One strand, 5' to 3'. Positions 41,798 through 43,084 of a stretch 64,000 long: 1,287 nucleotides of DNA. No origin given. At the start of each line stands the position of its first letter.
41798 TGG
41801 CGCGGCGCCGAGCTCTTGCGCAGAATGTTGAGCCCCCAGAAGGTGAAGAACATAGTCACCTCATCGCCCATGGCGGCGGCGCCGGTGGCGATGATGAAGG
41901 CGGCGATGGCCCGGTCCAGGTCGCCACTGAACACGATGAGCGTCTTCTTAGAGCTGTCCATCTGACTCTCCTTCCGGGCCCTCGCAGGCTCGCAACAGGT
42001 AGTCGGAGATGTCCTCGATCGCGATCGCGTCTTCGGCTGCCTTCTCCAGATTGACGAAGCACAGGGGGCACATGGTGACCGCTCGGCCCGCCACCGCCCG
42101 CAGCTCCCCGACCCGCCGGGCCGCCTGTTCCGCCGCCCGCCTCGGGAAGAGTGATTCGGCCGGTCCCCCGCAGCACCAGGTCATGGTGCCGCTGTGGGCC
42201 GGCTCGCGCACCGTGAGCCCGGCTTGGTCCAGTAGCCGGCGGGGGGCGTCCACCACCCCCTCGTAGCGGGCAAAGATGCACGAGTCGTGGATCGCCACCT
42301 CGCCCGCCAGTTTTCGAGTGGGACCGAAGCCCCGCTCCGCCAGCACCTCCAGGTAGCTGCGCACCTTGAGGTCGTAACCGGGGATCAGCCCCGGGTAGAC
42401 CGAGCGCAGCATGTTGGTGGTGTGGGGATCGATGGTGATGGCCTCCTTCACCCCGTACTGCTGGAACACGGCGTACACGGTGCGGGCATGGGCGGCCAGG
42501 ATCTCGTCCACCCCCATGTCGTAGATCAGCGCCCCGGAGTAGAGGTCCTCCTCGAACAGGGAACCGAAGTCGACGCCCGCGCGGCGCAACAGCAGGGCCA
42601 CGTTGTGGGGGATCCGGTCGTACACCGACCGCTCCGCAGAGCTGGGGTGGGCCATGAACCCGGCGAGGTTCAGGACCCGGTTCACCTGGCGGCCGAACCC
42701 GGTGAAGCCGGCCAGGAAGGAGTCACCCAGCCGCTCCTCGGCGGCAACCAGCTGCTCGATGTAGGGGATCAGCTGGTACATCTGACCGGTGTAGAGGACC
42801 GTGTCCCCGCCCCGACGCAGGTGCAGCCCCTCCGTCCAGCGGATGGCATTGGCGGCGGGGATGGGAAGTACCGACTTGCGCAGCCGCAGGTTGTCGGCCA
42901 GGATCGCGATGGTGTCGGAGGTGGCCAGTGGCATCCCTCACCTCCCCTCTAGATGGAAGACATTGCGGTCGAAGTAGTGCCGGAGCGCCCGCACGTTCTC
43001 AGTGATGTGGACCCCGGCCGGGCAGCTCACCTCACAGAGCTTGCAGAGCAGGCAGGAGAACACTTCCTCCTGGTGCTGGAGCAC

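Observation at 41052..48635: Nine-gene tusA-mvhD-hdrL-hdrA-wHTH-hdrC-hdrB-dsrE-dsrE operon: candidate NAD(P)H-linked, electron-bifurcating Hdr-like complex acting on carrier-bound sulfur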

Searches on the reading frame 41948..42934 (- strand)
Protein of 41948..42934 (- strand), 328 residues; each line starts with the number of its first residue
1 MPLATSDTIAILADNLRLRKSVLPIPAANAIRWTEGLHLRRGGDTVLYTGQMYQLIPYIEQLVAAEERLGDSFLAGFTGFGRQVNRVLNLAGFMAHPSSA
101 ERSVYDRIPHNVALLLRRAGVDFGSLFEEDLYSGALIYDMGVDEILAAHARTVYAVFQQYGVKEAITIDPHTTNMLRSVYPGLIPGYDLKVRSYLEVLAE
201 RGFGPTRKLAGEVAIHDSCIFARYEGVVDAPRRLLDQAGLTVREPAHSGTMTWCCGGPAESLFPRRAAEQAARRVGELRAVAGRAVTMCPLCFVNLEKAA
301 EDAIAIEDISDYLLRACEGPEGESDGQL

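Call 4: search_protein_families(library=pfam, proteins=[window:41948-42934:-], max_evalue=0.01)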
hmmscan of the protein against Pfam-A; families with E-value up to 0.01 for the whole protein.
window:41948-42934:- (328 aa): 1 family
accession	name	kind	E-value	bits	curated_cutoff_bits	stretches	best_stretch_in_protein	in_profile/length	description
PF02754.22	CCG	-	4.4e-07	30.3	20.6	1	213-296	1-84/85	Cysteine-rich domain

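Call 5: search_protein_families(library=ncbifam, proteins=[window:41948-42934:-], max_evalue=0.01)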
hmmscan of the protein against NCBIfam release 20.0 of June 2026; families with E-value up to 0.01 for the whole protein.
window:41948-42934:- (328 aa): 5 families
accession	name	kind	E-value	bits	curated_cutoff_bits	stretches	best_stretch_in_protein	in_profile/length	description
NF045663.1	diclust_near_Sec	equivalog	1.5e-10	39.9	530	1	188-307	509-629/759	pyridine nucleotide-disulfide oxidoreductase/dicluster-binding protein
NF004898.0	PRK06259.1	equivalog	1.5e-09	37.1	385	1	141-301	311-468/488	fumarate reductase (CoM/CoB) subunit TfrB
NF045670.1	quin_L_LdhH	equivalog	8.2e-06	24.4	800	1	207-300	596-689/706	L-lactate dehydrogenase (quinone) large subunit LdhH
NF045796.1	DsrK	equivalog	0.00033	19.4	400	1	212-266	323-383/453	sulfate reduction electron transfer complex DsrMKJOP subunit DsrK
NF045711.1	sulf_resp_HmcF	equivalog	0.00098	18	750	1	204-258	328-382/457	sulfate respiration complex iron-sulfur protein HmcF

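Call 10: find_homologous_proteins(query=window:41948-42934:-, max_evalue=0.00001)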
Query window:41948-42934:- (328 aa): 1617 proteins with E <= 0.00001 among 8000 candidates; the best 120 are listed.
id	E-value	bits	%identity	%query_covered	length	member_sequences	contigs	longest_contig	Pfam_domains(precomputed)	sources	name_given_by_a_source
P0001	5.2e-212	721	98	100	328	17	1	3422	PF02754.22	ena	-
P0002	1.7e-177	607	82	97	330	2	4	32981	PF02754.22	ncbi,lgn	-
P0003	1.1e-170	585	80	98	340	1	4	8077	PF02754.22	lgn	-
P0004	1.8e-160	551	75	97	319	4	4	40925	PF02754.22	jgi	jgi:hypothetical protein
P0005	1.5e-155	535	73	97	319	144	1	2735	PF02754.22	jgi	jgi:Fe-S oxidoreductase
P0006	3.9e-154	531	73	97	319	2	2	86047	PF02754.22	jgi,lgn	-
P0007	2.3e-149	515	71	97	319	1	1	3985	PF02754.22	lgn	-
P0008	4.0e-146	504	71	96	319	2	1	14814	PF02754.22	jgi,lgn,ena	-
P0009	1.9e-145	502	69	97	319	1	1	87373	PF02754.22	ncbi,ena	-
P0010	3.5e-145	501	69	97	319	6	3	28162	PF02754.22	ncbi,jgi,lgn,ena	jgi:Fe-S oxidoreductase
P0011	5.7e-145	501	70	97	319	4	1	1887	PF02754.22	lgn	-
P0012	3.0e-143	495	67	97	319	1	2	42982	PF02754.22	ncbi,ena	-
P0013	3.2e-142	491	70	97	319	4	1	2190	PF02754.22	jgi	-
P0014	3.0e-140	485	68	96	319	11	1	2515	PF02754.22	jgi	-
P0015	7.9e-139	480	67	96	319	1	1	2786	PF02754.22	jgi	-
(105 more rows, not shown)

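Call 12: find_related_loci(query=A1, collection=genome_contigs, flank=10000)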
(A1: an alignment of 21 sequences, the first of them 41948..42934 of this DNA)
Query A1 (328 aa) in genome_contigs; peptide patterns used: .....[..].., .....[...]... (x = any residue, [..] = any of these).
383 stretches matched a pattern; 372 encode a relative of the query (tblastn E <= 1e-3); the best 80 are kept; 80 distinct loci.
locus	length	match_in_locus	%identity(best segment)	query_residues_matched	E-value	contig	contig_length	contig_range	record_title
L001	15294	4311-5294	95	1-328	0e+0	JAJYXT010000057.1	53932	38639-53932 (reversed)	MAG: bacterium isolate FK3.bin63 NODE_1082_length_53932_cov_7.560450, whole genome shotgun sequence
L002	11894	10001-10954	82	1-318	0e+0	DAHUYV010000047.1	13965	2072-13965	MAG TPA_asm: Candidatus Dormiibacterota bacterium isolate clean275 k141_629781, whole genome shotgun sequence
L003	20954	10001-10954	74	1-318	1e-160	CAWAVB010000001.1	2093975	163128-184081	MAG: uncultured Acidimicrobiaceae bacterium isolate MFD01188.bin.1.39 genome assembly, contig: contig_10623, whole genom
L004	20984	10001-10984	95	1-328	0e+0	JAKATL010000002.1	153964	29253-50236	MAG: bacterium isolate YP2.bin62 NODE_104_length_153964_cov_9.178293, whole genome shotgun sequence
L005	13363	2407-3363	69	1-319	2e-150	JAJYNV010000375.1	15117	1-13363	MAG: Bacillota bacterium isolate DBS2-4.bin93 NODE_7038_length_15117_cov_1.09413, whole genome shotgun sequence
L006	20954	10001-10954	69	1-318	7e-150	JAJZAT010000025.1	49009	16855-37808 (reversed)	MAG: Bacillota bacterium isolate HSP1.bin35 NODE_354_length_49009_cov_3.260218, whole genome shotgun sequence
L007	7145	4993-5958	68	1-323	2e-149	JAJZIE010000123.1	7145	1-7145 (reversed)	MAG: Bacillota bacterium isolate LSA2.bin86 NODE_16023_length_7145_cov_1.154602, whole genome shotgun sequence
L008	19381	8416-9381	68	1-323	3e-149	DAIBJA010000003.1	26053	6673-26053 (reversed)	MAG TPA_asm: Clostridia bacterium isolate clean5020 k141_601562, whole genome shotgun sequence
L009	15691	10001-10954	67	1-318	5e-149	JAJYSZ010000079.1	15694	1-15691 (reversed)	MAG: Bacillota bacterium isolate DX1.bin73 NODE_5611_length_15694_cov_2.209289, whole genome shotgun sequence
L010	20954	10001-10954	71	1-318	4e-147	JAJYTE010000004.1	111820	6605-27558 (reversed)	MAG: Bacillota bacterium isolate DX1.bin88 NODE_178_length_111820_cov_4.536811, whole genome shotgun sequence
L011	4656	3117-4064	66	1-316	1e-144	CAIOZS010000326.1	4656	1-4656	MAG: uncultured Thermoleophilia bacterium isolate AlinenLipids_bin-3389 genome assembly, contig: bin-3389:326/352, whole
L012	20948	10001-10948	64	1-316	4e-140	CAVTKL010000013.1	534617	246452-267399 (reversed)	MAG: uncultured Thermoleophilia bacterium isolate MFD04716.bin.1.395 genome assembly, contig: contig_6394, whole genome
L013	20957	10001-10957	67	1-319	3e-140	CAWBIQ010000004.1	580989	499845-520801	MAG: uncultured Actinomycetes bacterium isolate MFD06435.bin.2.138 genome assembly, contig: contig_14334, whole genome s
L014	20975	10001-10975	63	1-316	7e-139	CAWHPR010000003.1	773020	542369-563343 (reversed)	MAG: uncultured Thermoleophilia bacterium isolate MFD04716.bin.3.19 genome assembly, contig: contig_24260, whole genome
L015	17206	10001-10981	63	1-327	1e-138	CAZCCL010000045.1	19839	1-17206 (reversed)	MAG TPA_asm: uncultured Gaiellales bacterium isolate SRP185410_co2_381 genome assembly, contig: NODE_3254_length_19839_c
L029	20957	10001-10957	62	1-316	1e-133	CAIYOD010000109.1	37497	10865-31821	MAG: uncultured Thermoleophilia bacterium isolate Loclat_bin-16816 genome assembly, contig: bin-16816:109/188, whole gen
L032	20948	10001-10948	60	1-316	3e-132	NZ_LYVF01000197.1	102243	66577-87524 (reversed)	Desulfotomaculum copahuensis strain LMa1 LMA27_trimmed_contig_9, whole genome shotgun sequence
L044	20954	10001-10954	60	1-316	2e-129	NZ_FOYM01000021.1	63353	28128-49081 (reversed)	Desulfoscipio geothermicus DSM 3669, whole genome shotgun sequence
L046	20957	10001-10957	59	1-319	3e-129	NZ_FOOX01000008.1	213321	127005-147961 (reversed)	Desulfotruncus arcticus DSM 17038, whole genome shotgun sequence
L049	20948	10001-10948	62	1-316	1e-128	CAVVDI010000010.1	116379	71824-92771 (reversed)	MAG: uncultured Actinomycetes bacterium isolate MFD02416.bin.3.135 genome assembly, contig: contig_31753, whole genome s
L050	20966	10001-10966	58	1-322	3e-128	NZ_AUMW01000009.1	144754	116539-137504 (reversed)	Desulfotruncus alcoholivorax DSM 16058 H569DRAFT_scaffold00007.7_C, whole genome shotgun sequence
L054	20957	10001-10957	61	1-319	6e-128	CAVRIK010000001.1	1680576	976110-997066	MAG: uncultured Thermoleophilia bacterium isolate MFD05942.bin.1.33 genome assembly, contig: contig_11453, whole genome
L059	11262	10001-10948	59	1-316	1e-127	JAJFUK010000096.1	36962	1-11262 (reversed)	MAG: Actinomycetes bacterium isolate bin.430 k141_1310182, whole genome shotgun sequence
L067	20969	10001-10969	61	1-316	4e-126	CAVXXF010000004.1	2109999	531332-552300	MAG: uncultured Thermoleophilia bacterium isolate MFD04716.bin.1.399 genome assembly, contig: contig_6113, whole genome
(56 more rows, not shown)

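Call 20: search_protein_families(library=pfam, proteins=[L059:3732-4118:+, L049:3826-4191:+, L054:2394-2969:-, L067:3106-3630:-, L007:6038-6451:+, L015:9340-9687:+, L029:13455-13949:+, L013:16266-17396:-], max_evalue=0.01)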
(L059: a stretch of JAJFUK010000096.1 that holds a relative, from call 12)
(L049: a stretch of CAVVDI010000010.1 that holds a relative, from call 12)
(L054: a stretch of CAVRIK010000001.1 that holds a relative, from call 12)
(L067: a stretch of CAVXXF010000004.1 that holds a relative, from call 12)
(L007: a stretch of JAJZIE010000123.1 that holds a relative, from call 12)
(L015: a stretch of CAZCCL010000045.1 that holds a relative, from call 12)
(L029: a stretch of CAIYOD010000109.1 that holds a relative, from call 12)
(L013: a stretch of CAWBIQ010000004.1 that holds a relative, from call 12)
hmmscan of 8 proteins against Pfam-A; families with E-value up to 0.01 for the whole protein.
L059:3732-4118:+ (128 aa): 4 families
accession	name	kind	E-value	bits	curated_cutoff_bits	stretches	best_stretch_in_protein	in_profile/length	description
PF01022.26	HTH_5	-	1.9e-13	50.5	22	1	31-70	2-41/47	Bacterial regulatory protein, arsR family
PF12840.13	HTH_20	-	5.2e-08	33.2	27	1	28-76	1-50/51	Helix-turn-helix domain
PF04967.18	HTH_10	-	0.006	16.8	23.1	1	48-72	27-51/53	HTH DNA binding domain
PF00196.25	GerE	-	0.0078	16.3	23.5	0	47-78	20-51/57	Bacterial regulatory proteins, luxR family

L049:3826-4191:+ (121 aa): 2 families
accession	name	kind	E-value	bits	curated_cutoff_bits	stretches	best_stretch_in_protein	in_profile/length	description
PF02635.20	DsrE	-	2.9e-15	56.9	22.7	1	6-118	2-113/116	DsrE/DsrF-like family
PF13686.11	DrsE_2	-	6.6e-06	26.6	25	0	4-52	2-48/156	DsrE/DsrF/DrsH-like family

L054:2394-2969:- (191 aa): 1 family
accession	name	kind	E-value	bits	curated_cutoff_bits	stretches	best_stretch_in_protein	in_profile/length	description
PF03779.20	SPW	-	0.0025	18.7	31.5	0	9-35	49-76/93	SPW repeat domain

L067:3106-3630:- (174 aa): 4 families
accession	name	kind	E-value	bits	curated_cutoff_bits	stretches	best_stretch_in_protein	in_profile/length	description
PF00132.30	Hexapep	-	4.9e-18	64.4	27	2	11-45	2-36/36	Bacterial transferase hexapeptide (six repeats)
PF25084.1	LbH_EIF2B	-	9.3e-09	35.7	54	2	11-94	22-101/105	EIF2B subunit epsilon LbH domain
PF21711.3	DCTN5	-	0.00043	20.4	40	1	41-139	46-151/182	Dynactin subunit 5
PF25247.1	LbH_GLGC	-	0.0013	19.1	27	0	11-130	16-132/135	GLGC left-handed parallel beta-helix domain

L007:6038-6451:+ (137 aa): 1 family
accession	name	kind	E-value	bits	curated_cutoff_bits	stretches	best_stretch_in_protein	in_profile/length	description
PF02635.20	DsrE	-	0.0015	19.1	22.7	1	28-125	29-104/116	DsrE/DsrF-like family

L015:9340-9687:+ (115 aa): 3 families
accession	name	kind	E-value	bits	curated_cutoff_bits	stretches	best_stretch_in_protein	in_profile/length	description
PF12840.13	HTH_20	-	2.8e-06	27.6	27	1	52-82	6-37/51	Helix-turn-helix domain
PF01022.26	HTH_5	-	0.0036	17.6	22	1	52-75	4-27/47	Bacterial regulatory protein, arsR family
PF21476.4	PF0610-like_N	-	0.0088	16.7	33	0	52-79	3-30/50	PF0610-like, N-terminal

L029:13455-13949:+ (164 aa): 0 families

L013:16266-17396:- (376 aa): 6 families
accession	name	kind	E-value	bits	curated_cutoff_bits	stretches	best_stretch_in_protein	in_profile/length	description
PF00005.33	ABC_tran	-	4.8e-29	102.1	25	1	77-234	2-137/137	ABC transporter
PF08352.17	oligo_HPY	-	1.9e-16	60.7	27.1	1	286-349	2-62/65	Oligopeptide/dipeptide transporter, C-terminal region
PF13304.12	AAA_21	-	4.1e-07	30.8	27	1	197-269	229-303/304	AAA domain, putative AbiEii toxin, Type IV TA system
PF13401.12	AAA_22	-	0.0016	19.2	27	1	90-180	9-65/130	AAA domain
PF02463.25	SMC_N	-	0.004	17.1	40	1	88-281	26-213/220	RecF/RecN/SMC N terminal domain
PF09818.15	ABC_ATPase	-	0.0054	16.2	23.2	0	207-281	159-248/283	P-loop domain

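Call 21: search_solved_structures(query=window:41948-42934:-, max_evalue=1, show_alignments=2)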
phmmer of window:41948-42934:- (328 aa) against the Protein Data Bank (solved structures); distinct sequences matched with E-value up to 1: 1.
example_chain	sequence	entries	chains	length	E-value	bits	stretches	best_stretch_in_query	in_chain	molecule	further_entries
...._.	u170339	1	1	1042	6.7e-10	41.8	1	112-309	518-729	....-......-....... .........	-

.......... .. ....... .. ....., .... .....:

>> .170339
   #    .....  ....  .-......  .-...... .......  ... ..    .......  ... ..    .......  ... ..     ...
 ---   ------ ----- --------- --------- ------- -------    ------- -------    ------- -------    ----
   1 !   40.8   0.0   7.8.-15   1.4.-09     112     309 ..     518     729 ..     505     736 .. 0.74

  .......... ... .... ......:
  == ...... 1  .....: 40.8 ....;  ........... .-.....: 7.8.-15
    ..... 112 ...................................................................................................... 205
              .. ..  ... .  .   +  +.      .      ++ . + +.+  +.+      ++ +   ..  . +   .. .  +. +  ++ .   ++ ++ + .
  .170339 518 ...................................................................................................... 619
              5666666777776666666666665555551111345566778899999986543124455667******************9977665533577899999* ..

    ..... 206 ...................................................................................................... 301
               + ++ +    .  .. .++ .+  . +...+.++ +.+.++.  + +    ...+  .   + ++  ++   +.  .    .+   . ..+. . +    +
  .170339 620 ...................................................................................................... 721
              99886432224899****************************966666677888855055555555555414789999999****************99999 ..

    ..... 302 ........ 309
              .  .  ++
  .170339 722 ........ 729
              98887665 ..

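Call 33: find_encoding_contigs(protein=window:41948-42934:-, flank=10000, max_places=4)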
Protein window:41948-42934:- (328 aa): no gene with exactly this product is on record in the collection.

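Call 42: search_protein_families(library=pfam, proteins=[L032:1452-2231:+, L032:2605-3615:+, L032:3887-4213:+, L032:12593-14083:+, L032:14074-15078:+, L044:1866-2609:+, L044:2661-3578:+, L044:11905-13497:+, L044:13582-14463:+, L046:1933-3534:+], max_evalue=0.00001)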
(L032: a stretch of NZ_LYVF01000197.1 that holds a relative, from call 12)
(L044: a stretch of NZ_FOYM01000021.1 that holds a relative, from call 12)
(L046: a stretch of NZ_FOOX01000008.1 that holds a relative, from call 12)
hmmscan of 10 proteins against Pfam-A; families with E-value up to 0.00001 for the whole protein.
L032:1452-2231:+ (259 aa): 2 families
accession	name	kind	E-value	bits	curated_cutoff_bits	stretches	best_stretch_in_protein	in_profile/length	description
PF00378.25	ECH_1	-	8.2e-70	235.4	27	1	12-258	5-250/251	Enoyl-CoA hydratase/isomerase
PF16113.10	ECH_2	-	4.3e-40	138.7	27.2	1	14-189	2-179/335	Enoyl-CoA hydratase/isomerase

L032:2605-3615:+ (336 aa): 1 family
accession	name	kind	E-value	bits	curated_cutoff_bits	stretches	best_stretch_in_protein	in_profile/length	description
PF00682.25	HMGL-like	-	4.7e-29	102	29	1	8-311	2-260/260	HMGL-like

L032:3887-4213:+ (108 aa): 3 families
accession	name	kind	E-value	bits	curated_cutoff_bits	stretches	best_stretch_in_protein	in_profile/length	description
PF01022.26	HTH_5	-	5.7e-15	55.4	22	1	32-76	1-45/47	Bacterial regulatory protein, arsR family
PF12802.13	MarR_2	-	5.4e-07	30.1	27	1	42-82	14-56/61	MarR family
PF01978.25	TrmB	-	4.2e-06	27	25.6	1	42-89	18-65/68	Sugar-specific transcriptional regulator TrmB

L032:12593-14083:+ (496 aa): 1 family
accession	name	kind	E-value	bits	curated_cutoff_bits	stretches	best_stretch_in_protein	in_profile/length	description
PF01654.22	Cyt_bd_oxida_I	-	4.6e-178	592.5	26.2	1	41-477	1-418/418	Cytochrome bd terminal oxidase subunit I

L032:14074-15078:+ (334 aa): 1 family
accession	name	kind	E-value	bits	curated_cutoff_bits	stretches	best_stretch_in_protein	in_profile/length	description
PF02322.20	Cyt_bd_oxida_II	-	1.7e-111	372.9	35.6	1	3-323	1-302/302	Cytochrome bd terminal oxidase subunit II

L044:1866-2609:+ (247 aa): 2 families
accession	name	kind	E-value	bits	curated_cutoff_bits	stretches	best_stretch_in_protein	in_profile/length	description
PF07729.17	FCD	-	3.5e-28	99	24.3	1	115-239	1-124/125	FCD domain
PF00392.27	GntR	-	1.2e-21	76.6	27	1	28-89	2-63/64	Bacterial regulatory proteins, gntR family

L044:2661-3578:+ (305 aa): 2 families
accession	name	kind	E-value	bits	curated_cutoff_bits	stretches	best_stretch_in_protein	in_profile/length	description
PF20629.2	GD_AH_C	-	5e-12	46.1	26.8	1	202-303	128-229/242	D-galactarate/Altronate dehydratase, C-terminal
PF04295.18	GD_AH_second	-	6.3e-08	33.2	27.3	1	8-128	1-135/136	D-galactarate dehydratase/Altronate hydrolase, second domain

L044:11905-13497:+ (530 aa): 1 family
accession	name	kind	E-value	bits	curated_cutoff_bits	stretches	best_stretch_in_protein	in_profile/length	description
PF00999.27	Na_H_Exchanger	-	3.8e-67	227.2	26.2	1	21-403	3-373/375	Sodium/hydrogen exchanger, transmembrane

L044:13582-14463:+ (293 aa): 1 family
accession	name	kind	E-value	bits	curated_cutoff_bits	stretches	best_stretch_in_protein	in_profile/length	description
PF01557.24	FAA_hydrolase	-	4.4e-54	183.8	23.9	1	88-286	1-213/214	Fumarylacetoacetate (FAA) hydrolase C-terminal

L046:1933-3534:+ (533 aa): 3 families
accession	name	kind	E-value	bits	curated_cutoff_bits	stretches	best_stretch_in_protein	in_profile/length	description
PF00015.26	MCPsignal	-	3.3e-48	164.2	34.6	1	323-504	2-169/172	Methyl-accepting chemotaxis protein (MCP) signalling domain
PF00672.30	HAMP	-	6.6e-13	49.2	25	1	214-267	1-53/53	HAMP domain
PF12729.13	4HB_MCP_1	-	4.9e-12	46.2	27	1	16-185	1-176/181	Four helix bundle sensory module for signal transduction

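Call 60: search_protein_families(library=pfam, proteins=[L044:3683-4036:-, L046:3662-4000:-, L050:3648-4028:-, L032:4352-4684:-, L054:3200-3700:+], max_evalue=0.01)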
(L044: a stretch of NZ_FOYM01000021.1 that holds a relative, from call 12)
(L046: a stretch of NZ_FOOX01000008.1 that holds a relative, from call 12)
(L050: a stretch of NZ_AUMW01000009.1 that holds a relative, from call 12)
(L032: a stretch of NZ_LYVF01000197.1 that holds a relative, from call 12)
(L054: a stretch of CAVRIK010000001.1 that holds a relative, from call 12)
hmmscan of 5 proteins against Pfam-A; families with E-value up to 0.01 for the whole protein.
L044:3683-4036:- (117 aa): 1 family
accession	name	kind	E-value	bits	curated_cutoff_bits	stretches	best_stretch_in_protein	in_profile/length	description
PF02583.22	Trns_repr_metal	-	4.5e-23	81.9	22.8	1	36-115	3-78/78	Metal-sensitive transcriptional repressor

L046:3662-4000:- (112 aa): 1 family
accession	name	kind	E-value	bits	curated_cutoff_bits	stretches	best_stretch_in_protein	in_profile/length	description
PF02583.22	Trns_repr_metal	-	1.3e-22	80.4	22.8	1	31-110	3-78/78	Metal-sensitive transcriptional repressor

L050:3648-4028:- (126 aa): 1 family
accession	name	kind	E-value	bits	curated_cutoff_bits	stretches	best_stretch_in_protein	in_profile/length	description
PF02583.22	Trns_repr_metal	-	4.4e-22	78.7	22.8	1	45-124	3-78/78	Metal-sensitive transcriptional repressor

L032:4352-4684:- (110 aa): 0 families

L054:3200-3700:+ (167 aa): 2 families
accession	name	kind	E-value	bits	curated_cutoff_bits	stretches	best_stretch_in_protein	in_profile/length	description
PF13686.11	DrsE_2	-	6.8e-49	166.2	25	1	25-167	2-145/156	DsrE/DsrF/DrsH-like family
PF02635.20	DsrE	-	8e-09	36.1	22.7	1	26-166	1-103/116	DsrE/DsrF-like family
